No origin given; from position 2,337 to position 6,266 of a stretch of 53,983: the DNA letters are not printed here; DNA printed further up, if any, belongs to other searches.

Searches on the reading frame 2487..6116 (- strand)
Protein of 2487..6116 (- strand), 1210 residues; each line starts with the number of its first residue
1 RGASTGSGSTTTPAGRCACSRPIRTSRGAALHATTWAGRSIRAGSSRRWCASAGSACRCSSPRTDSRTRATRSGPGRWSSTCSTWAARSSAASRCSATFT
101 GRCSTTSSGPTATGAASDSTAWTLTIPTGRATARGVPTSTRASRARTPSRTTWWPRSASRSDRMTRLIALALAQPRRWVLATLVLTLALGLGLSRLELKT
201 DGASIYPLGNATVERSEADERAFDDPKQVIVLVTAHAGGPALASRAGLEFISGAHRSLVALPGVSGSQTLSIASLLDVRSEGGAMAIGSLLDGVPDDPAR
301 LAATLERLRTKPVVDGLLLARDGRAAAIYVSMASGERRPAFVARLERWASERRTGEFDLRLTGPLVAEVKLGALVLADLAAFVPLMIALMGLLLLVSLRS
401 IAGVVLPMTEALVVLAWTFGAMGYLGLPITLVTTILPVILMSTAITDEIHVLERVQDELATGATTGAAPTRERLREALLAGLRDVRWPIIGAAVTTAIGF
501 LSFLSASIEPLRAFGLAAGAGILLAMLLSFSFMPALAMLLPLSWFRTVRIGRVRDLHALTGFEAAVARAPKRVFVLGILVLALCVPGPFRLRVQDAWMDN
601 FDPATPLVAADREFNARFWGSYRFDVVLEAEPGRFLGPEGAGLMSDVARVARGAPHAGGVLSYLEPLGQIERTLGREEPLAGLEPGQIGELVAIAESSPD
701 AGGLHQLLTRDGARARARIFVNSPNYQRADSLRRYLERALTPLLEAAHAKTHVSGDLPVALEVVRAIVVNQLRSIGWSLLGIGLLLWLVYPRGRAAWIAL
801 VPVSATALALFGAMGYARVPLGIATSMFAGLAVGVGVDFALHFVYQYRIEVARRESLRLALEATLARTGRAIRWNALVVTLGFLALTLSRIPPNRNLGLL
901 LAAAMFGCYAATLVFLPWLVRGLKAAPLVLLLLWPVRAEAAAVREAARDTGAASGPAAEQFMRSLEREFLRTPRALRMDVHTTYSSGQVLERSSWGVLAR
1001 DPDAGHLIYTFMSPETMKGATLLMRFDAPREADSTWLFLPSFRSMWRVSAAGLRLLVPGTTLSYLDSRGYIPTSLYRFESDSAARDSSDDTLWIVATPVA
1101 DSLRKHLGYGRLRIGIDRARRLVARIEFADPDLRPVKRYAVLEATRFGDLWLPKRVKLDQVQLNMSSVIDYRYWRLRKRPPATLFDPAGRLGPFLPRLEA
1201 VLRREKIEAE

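Call 69: search_protein_families(library=pfam, proteins=[window:2487-6116:-], max_evalue=0.0001)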
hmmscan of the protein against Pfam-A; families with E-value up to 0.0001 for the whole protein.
window:2487-6116:- (1210 aa): 2 families
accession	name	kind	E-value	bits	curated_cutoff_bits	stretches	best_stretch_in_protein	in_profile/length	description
PF03176.21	MMPL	-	2.6e-27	96.1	20.5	2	290-552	53-315/333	MMPL family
PF17131.11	LolA_like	-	1.3e-16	61.3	30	1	1009-1187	7-179/184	Outer membrane lipoprotein-sorting protein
